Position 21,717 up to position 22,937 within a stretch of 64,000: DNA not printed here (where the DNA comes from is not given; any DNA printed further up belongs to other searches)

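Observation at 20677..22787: GT2 glycosyltransferase translationally coupled (ATGA) to a secreted Gly/His-repeat, aromatic-rich, double-PEGA protein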

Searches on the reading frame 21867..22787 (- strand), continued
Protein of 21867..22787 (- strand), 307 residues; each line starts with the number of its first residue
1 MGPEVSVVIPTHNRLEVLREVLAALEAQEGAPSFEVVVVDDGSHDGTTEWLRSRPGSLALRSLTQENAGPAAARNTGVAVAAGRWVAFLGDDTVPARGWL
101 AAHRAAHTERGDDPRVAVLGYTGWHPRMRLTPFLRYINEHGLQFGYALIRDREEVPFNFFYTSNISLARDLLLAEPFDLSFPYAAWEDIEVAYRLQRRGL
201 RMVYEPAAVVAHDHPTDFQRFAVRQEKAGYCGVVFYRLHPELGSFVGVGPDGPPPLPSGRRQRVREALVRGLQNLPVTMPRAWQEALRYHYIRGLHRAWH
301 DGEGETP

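Call 39: find_related_loci(query=A3, collection=metagenome_contigs, flank=4000)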
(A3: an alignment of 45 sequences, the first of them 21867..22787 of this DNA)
Query A3 (307 aa) in metagenome_contigs; peptide patterns used: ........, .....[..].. (x = any residue, [..] = any of these).
600 stretches matched a pattern (row limit reached: there are more); 502 encode a relative of the query (tblastn E <= 1e-3); the best 80 are kept; 80 distinct loci.
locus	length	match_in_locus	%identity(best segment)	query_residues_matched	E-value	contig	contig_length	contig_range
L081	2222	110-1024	85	1-305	1e-169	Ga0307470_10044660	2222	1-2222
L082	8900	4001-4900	75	4-304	2e-150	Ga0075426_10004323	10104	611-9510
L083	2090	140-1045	80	2-303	2e-160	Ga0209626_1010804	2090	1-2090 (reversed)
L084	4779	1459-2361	76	1-301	5e-151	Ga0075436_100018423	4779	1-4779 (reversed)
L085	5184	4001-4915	75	1-305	1e-148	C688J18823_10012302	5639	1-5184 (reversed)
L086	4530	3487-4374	79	4-299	4e-150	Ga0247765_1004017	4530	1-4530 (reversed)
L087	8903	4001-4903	77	1-301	5e-147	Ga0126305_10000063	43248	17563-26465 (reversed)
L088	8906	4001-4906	75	1-301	5e-146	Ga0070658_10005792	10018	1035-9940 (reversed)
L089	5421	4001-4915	71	3-304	3e-146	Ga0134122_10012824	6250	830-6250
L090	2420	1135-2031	78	1-299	2e-154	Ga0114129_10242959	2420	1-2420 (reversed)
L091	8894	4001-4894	78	4-301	1e-145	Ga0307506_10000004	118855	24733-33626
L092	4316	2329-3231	75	1-301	8e-149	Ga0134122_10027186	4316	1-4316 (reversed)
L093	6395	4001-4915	74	1-305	3e-145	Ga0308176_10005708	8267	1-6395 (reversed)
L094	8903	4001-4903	75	1-301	6e-145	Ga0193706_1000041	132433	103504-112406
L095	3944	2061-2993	74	1-306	9e-149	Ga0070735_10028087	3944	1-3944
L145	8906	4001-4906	61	6-307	2e-120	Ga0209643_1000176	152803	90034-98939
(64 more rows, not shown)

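Call 44: predict_structure(alignment_id=A3)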
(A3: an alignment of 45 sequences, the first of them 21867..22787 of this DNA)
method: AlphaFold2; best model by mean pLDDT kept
length: 307 residues; sequences in the alignment: 45
mean_pLDDT: 90.9   pTM: 0.88
mean pLDDT of the five models: 90.9, 90.3, 90.2, 89.7, 78.1
residues with pLDDT >= 90: 216; 70-90: 81; 50-70: 6; < 50: 4
segments of 3 or more residues with pLDDT < 50: 304-307
pLDDT, mean of each block of 10 residues (from residue 1): 94 93 96 98 94 89 93 96 97 96 98 98 88 81 79 93 92 94 85 96 97 82 91 93 93 90 90 83 90 94 54
secondary structure, 60 per line:
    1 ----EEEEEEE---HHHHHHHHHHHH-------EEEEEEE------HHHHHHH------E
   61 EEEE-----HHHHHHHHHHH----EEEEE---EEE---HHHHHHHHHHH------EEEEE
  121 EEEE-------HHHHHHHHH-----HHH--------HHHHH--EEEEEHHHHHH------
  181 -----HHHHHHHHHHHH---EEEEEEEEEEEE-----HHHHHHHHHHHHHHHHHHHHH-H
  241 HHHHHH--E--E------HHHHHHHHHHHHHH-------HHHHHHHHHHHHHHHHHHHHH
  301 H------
elements in order: E5-11 H15-26 E34-40 H47-53 E60-64 H70-80 E85-89 E93-95 H99-109 E116-124 H132-140 H157-161 E164-168 H169-174 H186-197 E201-212 H218-238 H240-246 H259-272 H280-301
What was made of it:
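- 21864..22787 (-): GT2 (GT-A fold) glycosyltransferase, 307 aa, soluble and cytoplasmic. It has a conserved C-terminal helical extension (residues ~218-301). AF2 pLDDT 90.9 (call 44).
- On GT2 / GT-A glycosyltransferases (Pfam PF00535, PF13641): AF2 pLDDT 90.9, pTM 0.88 (call 44).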

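Call 47: fold_search(model_id=the predicted structure, library=pdb)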
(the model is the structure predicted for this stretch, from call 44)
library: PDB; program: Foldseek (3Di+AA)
matches with E <= 10: 1394; with E <= 0.001: 318
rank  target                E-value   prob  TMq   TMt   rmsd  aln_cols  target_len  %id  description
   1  2z87_A                3.2e-14  1.00  0.58  0.31   6.4       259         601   26  Crystal structure of chondroitin polymerase from Escherichia coli strain K4 (K4CP) complexed with UDP-GalNAc and UDP (released 2008-09-16)
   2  2z87_B                6.5e-14  1.00  0.58  0.31   6.0       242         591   27  Crystal structure of chondroitin polymerase from Escherichia coli strain K4 (K4CP) complexed with UDP-GalNAc and UDP (released 2008-09-16)
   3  9omh_A                6.5e-14  1.00  0.57  0.63  11.3       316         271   19  WrtF fucosyltransferase - Apo (released 2025-10-29)
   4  2z86_A                7.7e-14  1.00  0.57  0.31   6.3       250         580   27  Crystal structure of chondroitin polymerase from Escherichia coli strain K4 (K4CP) complexed with UDP-GlcUA and UDP (released 2008-09-16)
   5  2z86_B                1.2e-13  1.00  0.57  0.30   5.5       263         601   25  Crystal structure of chondroitin polymerase from Escherichia coli strain K4 (K4CP) complexed with UDP-GlcUA and UDP (released 2008-09-16)
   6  2z86_C                1.7e-13  1.00  0.58  0.30   6.9       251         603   27  Crystal structure of chondroitin polymerase from Escherichia coli strain K4 (K4CP) complexed with UDP-GlcUA and UDP (released 2008-09-16)
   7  2z86_D                1.8e-13  1.00  0.56  0.30   8.8       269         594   25  Crystal structure of chondroitin polymerase from Escherichia coli strain K4 (K4CP) complexed with UDP-GlcUA and UDP (released 2008-09-16)
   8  9omn_B                2.8e-13  1.00  0.56  0.63  11.3       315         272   19  WrtF fucosyltransferase - GDP-2-deoxy-2-fluoro-beta-L-fucose (released 2025-10-29)
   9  9oml_B                3.0e-13  1.00  0.55  0.61  11.5       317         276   18  WrtF fucosyltransferase - acetylated trisaccharide acceptor (released 2025-10-29)
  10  9omk_B                4.8e-13  1.00  0.55  0.65   9.8       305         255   18  WrtF fucosyltransferase - trisaccharide acceptor (released 2025-10-29)
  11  9omh_D                6.5e-13  1.00  0.56  0.63  11.4       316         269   19  WrtF fucosyltransferase - Apo (released 2025-10-29)
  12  5tzi                  7.8e-13  1.00  0.52  0.48  12.0       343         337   19  Crystal structure of S. aureus TarS 1-349 (released 2017-01-04)
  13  9omm_A                1.7e-12  1.00  0.57  0.66  10.2       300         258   19  WrtF fucosyltransferase - tetrasaccharide product (released 2025-10-29)
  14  9omn_A                1.9e-12  1.00  0.57  0.67  10.2       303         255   20  WrtF fucosyltransferase - GDP-2-deoxy-2-fluoro-beta-L-fucose (released 2025-10-29)
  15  9omi_A                1.9e-12  1.00  0.55  0.63  11.4       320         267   18  WrtF fucosyltransferase - GDP (released 2025-10-29)
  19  5hea_A                2.5e-12  1.00  0.55  0.60   9.2       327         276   16  CgT structure in hexamer (released 2016-08-31)
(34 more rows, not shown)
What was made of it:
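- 21864..22787 (-): Foldseek top hit K4CP chondroitin polymerase, E 3e-14 (call 47).
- On GT2 / GT-A glycosyltransferases (Pfam PF00535, PF13641): Foldseek hits to K4CP, WrtF, TarS/TarP, AvpGT and ppGalNAc-T at E 1e-11 to 3e-14 (call 47).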

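Call 59: find_homologous_proteins(query=L145:3992-4912:+, max_evalue=1e-20)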
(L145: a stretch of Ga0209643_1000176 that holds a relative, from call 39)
Query L145:3992-4912:+ (307 aa): 995 proteins with E <= 1e-20 among 3235 candidates; the best 120 are listed.
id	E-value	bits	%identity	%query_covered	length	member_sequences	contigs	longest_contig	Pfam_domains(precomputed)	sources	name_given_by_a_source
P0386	1.1e-210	716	100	100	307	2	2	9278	PF13641.13,PF00535.33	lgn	-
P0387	4.8e-138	478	68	98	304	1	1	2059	PF10111.15,PF13641.13,PF00535.33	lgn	-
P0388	1.6e-132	460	66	98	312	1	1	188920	PF10111.15,PF13641.13,PF00535.33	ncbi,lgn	ncbi:MAG: glycosyltransferase [Acidobacteriota bacterium]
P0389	3.4e-126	439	61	100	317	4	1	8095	PF13641.13,PF00535.33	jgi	jgi:glycosyltransferase involved in cell wall biosynthesis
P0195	5.5e-126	438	63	97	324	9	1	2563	PF10111.15,PF13641.13,PF00535.33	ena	-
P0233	6.0e-126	438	64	96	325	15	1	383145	PF13641.13,PF00535.33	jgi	jgi:glycosyltransferase involved in cell wall biosynthesis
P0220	8.9e-126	437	62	98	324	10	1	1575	PF13641.13,PF00535.33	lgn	-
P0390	3.3e-125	436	64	96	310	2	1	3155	PF10111.15,PF13641.13,PF00535.33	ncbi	-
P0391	9.3e-125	434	62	97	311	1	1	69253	PF10111.15,PF13641.13,PF00535.33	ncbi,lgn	ncbi:MAG: glycosyltransferase family 2 protein [Acidobacteriota bacterium]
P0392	1.1e-124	434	64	97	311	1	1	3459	PF10111.15,PF13641.13,PF00535.33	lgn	-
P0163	1.5e-124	433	63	98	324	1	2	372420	PF10111.15,PF13641.13,PF00535.33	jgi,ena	-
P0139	1.5e-124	433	64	96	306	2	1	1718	PF13641.13,PF00535.33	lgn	-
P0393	1.9e-124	433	64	99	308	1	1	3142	PF13641.13,PF00535.33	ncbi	-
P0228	2.0e-124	433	63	99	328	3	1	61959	PF13641.13,PF00535.33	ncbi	-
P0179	4.7e-124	432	61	97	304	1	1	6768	PF13641.13,PF00535.33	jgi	jgi:GT2 family glycosyltransferase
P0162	6.8e-124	431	63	98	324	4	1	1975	PF10111.15,PF13641.13,PF00535.33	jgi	jgi:glycosyltransferase involved in cell wall biosynthesis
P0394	1.0e-123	431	63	96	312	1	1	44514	PF10111.15,PF13641.13,PF00535.33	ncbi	-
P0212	1.1e-123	431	63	98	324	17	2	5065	PF10111.15,PF13641.13,PF00535.33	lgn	-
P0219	1.7e-123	430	61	98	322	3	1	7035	PF10111.15,PF13641.13,PF00535.33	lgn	-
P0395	2.7e-123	429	63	98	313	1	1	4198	PF13641.13,PF00535.33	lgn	-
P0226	3.8e-123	429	63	97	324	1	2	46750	PF10111.15,PF13641.13,PF00535.33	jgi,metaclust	metaclust:\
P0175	4.5e-123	429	62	98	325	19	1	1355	PF10111.15,PF13641.13,PF00535.33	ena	-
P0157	4.5e-123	428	63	98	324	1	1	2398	PF10111.15,PF13641.13,PF00535.33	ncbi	-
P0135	5.4e-123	428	63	96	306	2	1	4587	PF13641.13,PF00535.33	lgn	-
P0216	8.8e-123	428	62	98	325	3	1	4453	PF10111.15,PF13641.13,PF00535.33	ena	-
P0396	1.1e-122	427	63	96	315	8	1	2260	PF10111.15,PF13641.13,PF00535.33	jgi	jgi:glycosyltransferase involved in cell wall biosynthesis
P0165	1.3e-122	427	63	97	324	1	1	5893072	PF10111.15,PF13641.13,PF00535.33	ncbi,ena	-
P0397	1.4e-122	427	62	97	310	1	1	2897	PF13632.13,PF13641.13,PF00535.33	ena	-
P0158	1.5e-122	427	61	98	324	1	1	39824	PF10111.15,PF13641.13,PF00535.33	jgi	jgi:glycosyltransferase involved in cell wall biosynthesis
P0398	3.3e-122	426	63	97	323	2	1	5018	PF13641.13,PF00535.33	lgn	-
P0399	4.1e-122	425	57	96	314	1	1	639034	PF13641.13,PF00535.33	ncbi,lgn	ncbi:MAG: glycosyltransferase [Acidobacteriota bacterium]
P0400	6.4e-122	425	62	97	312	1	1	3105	PF10111.15,PF13641.13,PF00535.33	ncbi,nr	ncbi:MAG: glycosyltransferase [bacterium]|nr:glycosyltransferase [bacterium]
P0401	6.8e-122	425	62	96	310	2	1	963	PF10111.15,PF13641.13,PF00535.33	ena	-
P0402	7.4e-122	425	64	97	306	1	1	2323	PF10111.15,PF13641.13,PF00535.33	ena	-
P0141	7.8e-122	424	62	97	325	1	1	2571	PF10111.15,PF13641.13,PF00535.33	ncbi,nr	ncbi:MAG: glycosyltransferase [Acidobacteriota bacterium]|nr:glycosyltransferase [Acidobacteriota ba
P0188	8.5e-122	424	62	97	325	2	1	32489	PF10111.15,PF13641.13,PF00535.33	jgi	jgi:glycosyltransferase involved in cell wall biosynthesis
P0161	8.8e-122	424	62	97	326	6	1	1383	PF10111.15,PF13641.13,PF00535.33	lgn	-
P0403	1.0e-121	424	63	97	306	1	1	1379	PF10111.15,PF13641.13,PF00535.33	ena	-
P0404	1.1e-121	424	61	99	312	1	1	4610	PF10111.15,PF13641.13,PF00535.33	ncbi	-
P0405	1.1e-121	424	62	97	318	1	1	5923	PF13632.13,PF10111.15,PF13641.13,PF00535.33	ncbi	ncbi:MAG: glycosyltransferase family 2 protein [Acidobacteriota bacterium]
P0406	1.1e-121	424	61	97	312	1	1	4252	PF13641.13,PF00535.33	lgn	-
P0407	1.3e-121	424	62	99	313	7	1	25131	PF13641.13,PF00535.33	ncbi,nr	ncbi:MAG: glycosyltransferase [Thermoanaerobaculia bacterium]|nr:glycosyltransferase [Thermoanaeroba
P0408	1.3e-121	424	61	99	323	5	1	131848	PF10111.15,PF13641.13,PF00535.33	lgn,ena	-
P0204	1.5e-121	424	63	97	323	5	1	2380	PF10111.15,PF13641.13,PF00535.33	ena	-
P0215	1.5e-121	423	62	98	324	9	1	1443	PF10111.15,PF13641.13,PF00535.33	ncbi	-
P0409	2.1e-121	423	61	97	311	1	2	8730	PF13632.13,PF10111.15,PF13641.13,PF00535.33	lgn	-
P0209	2.3e-121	423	58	98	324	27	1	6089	PF10111.15,PF13641.13,PF00535.33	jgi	jgi:glycosyltransferase involved in cell wall biosynthesis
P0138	2.4e-121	423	61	97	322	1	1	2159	PF13641.13,PF00535.33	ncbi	ncbi:MAG TPA: glycosyltransferase [Thermoanaerobaculia bacterium]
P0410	2.6e-121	423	61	99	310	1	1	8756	PF10111.15,PF13641.13,PF00535.33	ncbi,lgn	-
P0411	2.7e-121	423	61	99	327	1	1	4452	PF13641.13,PF00535.33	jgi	jgi:glycosyltransferase involved in cell wall biosynthesis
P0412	2.9e-121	423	63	97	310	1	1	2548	PF10111.15,PF13641.13,PF00535.33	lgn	-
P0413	4.0e-121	422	63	96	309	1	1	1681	PF13641.13,PF00535.33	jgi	jgi:glycosyltransferase involved in cell wall biosynthesis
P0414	4.0e-121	422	59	99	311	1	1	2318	PF10111.15,PF13641.13,PF00535.33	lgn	-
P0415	4.1e-121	422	64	96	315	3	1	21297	PF13641.13,PF00535.33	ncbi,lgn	ncbi:MAG: glycosyltransferase family 2 protein [Thermoanaerobaculia bacterium]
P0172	4.1e-121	422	62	98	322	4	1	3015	PF10111.15,PF13641.13,PF00535.33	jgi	jgi:glycosyltransferase involved in cell wall biosynthesis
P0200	5.0e-121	422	62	97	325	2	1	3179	PF10111.15,PF13641.13,PF00535.33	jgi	jgi:glycosyltransferase involved in cell wall biosynthesis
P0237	5.2e-121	422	62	99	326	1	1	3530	PF13641.13,PF00535.33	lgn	-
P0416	5.8e-121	422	62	97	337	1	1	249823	PF10111.15,PF13641.13,PF00535.33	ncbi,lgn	ncbi:MAG: glycosyltransferase family 2 protein [Acidobacteriota bacterium]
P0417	6.8e-121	421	63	97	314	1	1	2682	PF13632.13,PF10111.15,PF13641.13,PF00535.33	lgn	-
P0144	7.8e-121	421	62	97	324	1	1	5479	PF13641.13,PF00535.33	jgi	jgi:glycosyltransferase involved in cell wall biosynthesis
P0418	7.9e-121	421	61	99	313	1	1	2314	PF13641.13,PF00535.33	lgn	-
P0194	8.1e-121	421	61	97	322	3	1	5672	PF10111.15,PF13641.13,PF00535.33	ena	-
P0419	8.7e-121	421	62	99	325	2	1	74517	PF13641.13,PF00535.33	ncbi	-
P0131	8.7e-121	421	63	96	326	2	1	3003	PF10111.15,PF13641.13,PF00535.33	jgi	jgi:glycosyltransferase involved in cell wall biosynthesis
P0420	8.9e-121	421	62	97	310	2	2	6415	PF13641.13,PF00535.33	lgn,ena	-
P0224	1.0e-120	421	62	96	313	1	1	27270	PF10111.15,PF13641.13,PF00535.33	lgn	-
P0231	1.1e-120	421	62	96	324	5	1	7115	PF10111.15,PF13641.13,PF00535.33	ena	-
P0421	1.4e-120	420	61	97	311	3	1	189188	PF10111.15,PF13641.13,PF00535.33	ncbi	-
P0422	1.7e-120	420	61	99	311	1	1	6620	PF13641.13,PF00535.33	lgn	-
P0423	2.3e-120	420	62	96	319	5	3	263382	PF10111.15,PF13641.13,PF00535.33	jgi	jgi:glycosyltransferase involved in cell wall biosynthesis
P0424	2.4e-120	420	62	99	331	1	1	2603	PF10111.15,PF13641.13,PF00535.33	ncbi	-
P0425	2.6e-120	419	62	99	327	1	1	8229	PF13632.13,PF10111.15,PF13641.13,PF00535.33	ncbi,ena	-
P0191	2.8e-120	419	62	98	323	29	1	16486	PF10111.15,PF13641.13,PF00535.33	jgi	jgi:glycosyltransferase involved in cell wall biosynthesis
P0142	2.8e-120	419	60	96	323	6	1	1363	PF10111.15,PF13641.13,PF00535.33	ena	-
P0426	3.6e-120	419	60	100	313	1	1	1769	PF13641.13,PF00535.33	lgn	-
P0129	5.9e-120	418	61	96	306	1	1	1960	PF13641.13,PF00535.33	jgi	jgi:glycosyltransferase involved in cell wall biosynthesis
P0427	6.3e-120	418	63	95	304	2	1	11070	PF13641.13,PF00535.33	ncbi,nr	ncbi:MAG TPA: glycosyltransferase [Thermoanaerobaculia bacterium]|nr:glycosyltransferase [Thermoanae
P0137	6.8e-120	418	62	97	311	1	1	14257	PF10111.15,PF13641.13,PF00535.33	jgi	jgi:glycosyltransferase involved in cell wall biosynthesis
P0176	7.1e-120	418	62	97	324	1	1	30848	PF13641.13,PF00535.33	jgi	jgi:glycosyltransferase involved in cell wall biosynthesis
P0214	7.3e-120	418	59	97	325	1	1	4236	PF10111.15,PF13641.13,PF00535.33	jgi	jgi:glycosyltransferase involved in cell wall biosynthesis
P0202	7.3e-120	418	60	99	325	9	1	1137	PF10111.15,PF13641.13,PF00535.33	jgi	-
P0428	7.3e-120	418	60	100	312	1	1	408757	PF10111.15,PF13641.13,PF00535.33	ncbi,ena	-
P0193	7.8e-120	418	62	98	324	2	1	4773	PF10111.15,PF13641.13,PF00535.33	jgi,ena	-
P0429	9.4e-120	418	59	99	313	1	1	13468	PF10111.15,PF13641.13,PF00535.33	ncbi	ncbi:MAG: glycosyltransferase [Acidobacteriota bacterium]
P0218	9.7e-120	418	61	97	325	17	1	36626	PF10111.15,PF13641.13,PF00535.33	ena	-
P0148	1.0e-119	417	61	97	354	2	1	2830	PF10111.15,PF13641.13,PF00535.33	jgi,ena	-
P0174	1.1e-119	417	60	96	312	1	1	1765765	PF10111.15,PF13641.13,PF00535.33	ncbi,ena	-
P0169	1.2e-119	417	62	98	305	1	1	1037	PF13641.13,PF00535.33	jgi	jgi:glycosyltransferase involved in cell wall biosynthesis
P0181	1.2e-119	417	61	99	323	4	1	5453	PF10111.15,PF13641.13,PF00535.33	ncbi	-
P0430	1.2e-119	417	61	97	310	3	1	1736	PF13641.13,PF00535.33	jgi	-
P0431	1.5e-119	417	62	97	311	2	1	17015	PF10111.15,PF13641.13,PF00535.33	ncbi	-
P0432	1.6e-119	417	61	97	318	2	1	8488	PF10111.15,PF13641.13,PF00535.33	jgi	-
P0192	1.6e-119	417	60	97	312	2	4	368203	PF10111.15,PF13641.13,PF00535.33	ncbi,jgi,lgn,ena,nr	ncbi:MAG TPA: glycosyltransferase family A protein [Thermoanaerobaculia bacterium]|jgi:glycosyltrans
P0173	1.7e-119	417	60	97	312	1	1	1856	PF10111.15,PF13641.13,PF00535.33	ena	-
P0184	1.7e-119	417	61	96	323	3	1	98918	PF10111.15,PF13641.13,PF00535.33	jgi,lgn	jgi:glycosyltransferase involved in cell wall biosynthesis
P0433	1.7e-119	417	61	96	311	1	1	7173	PF13641.13,PF00535.33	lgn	-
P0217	1.7e-119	417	62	97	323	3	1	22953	PF10111.15,PF13641.13,PF00535.33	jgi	jgi:glycosyltransferase involved in cell wall biosynthesis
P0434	2.0e-119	417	61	96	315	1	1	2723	PF10111.15,PF13641.13,PF00535.33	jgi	jgi:glycosyltransferase involved in cell wall biosynthesis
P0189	2.0e-119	416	61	98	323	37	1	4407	PF10111.15,PF13641.13,PF00535.33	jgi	jgi:glycosyltransferase involved in cell wall biosynthesis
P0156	2.3e-119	416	60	98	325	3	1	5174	PF10111.15,PF13641.13,PF00535.33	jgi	jgi:glycosyltransferase involved in cell wall biosynthesis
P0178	2.6e-119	416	62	96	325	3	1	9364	PF10111.15,PF13641.13,PF00535.33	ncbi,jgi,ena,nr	ncbi:MAG TPA: glycosyltransferase [Thermoanaerobaculia bacterium]|nr:glycosyltransferase [Thermoanae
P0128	2.7e-119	416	63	97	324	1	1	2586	PF10111.15,PF13641.13,PF00535.33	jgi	jgi:glycosyltransferase involved in cell wall biosynthesis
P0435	2.7e-119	416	62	99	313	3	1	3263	PF13641.13,PF00535.33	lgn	-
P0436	2.9e-119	416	62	97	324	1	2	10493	PF10111.15,PF13641.13,PF00535.33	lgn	-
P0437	3.0e-119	416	61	99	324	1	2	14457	PF10111.15,PF13641.13,PF00535.33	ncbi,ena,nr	ncbi:MAG: glycosyltransferase family 2 protein [Acidobacteria bacterium]|nr:glycosyltransferase fami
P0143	3.2e-119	416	62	96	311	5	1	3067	PF13641.13,PF00535.33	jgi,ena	-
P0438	3.4e-119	416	60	97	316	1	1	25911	PF10111.15,PF13641.13,PF00535.33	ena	-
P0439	3.4e-119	416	60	97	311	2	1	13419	PF10111.15,PF13641.13,PF00535.33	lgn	-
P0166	3.7e-119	416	62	96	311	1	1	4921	PF13641.13,PF00535.33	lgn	-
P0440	3.7e-119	416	61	97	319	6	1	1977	PF13641.13,PF00535.33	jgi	-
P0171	3.9e-119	416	61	99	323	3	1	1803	PF10111.15,PF13641.13,PF00535.33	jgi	-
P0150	4.3e-119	415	62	96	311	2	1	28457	PF13641.13,PF00535.33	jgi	jgi:glycosyltransferase involved in cell wall biosynthesis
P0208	4.4e-119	415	62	96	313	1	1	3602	PF10111.15,PF13641.13,PF00535.33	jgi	jgi:glycosyltransferase involved in cell wall biosynthesis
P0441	4.4e-119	415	61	97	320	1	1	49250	PF13641.13,PF00535.33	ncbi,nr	ncbi:MAG: glycosyltransferase [bacterium]|nr:glycosyltransferase [bacterium]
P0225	4.7e-119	415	61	98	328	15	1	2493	PF10111.15,PF13641.13,PF00535.33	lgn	-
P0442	4.7e-119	415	62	96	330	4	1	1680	PF10111.15,PF13641.13,PF00535.33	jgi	jgi:glycosyltransferase involved in cell wall biosynthesis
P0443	5.0e-119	415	60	99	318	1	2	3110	PF10111.15,PF13641.13,PF00535.33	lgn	-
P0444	5.0e-119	415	61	99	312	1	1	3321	PF10111.15,PF13641.13,PF00535.33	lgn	-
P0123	5.6e-119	415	62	97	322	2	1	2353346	PF13641.13,PF00535.33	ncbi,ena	-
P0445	6.1e-119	415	60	97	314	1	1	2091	PF10111.15,PF13641.13,PF00535.33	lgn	-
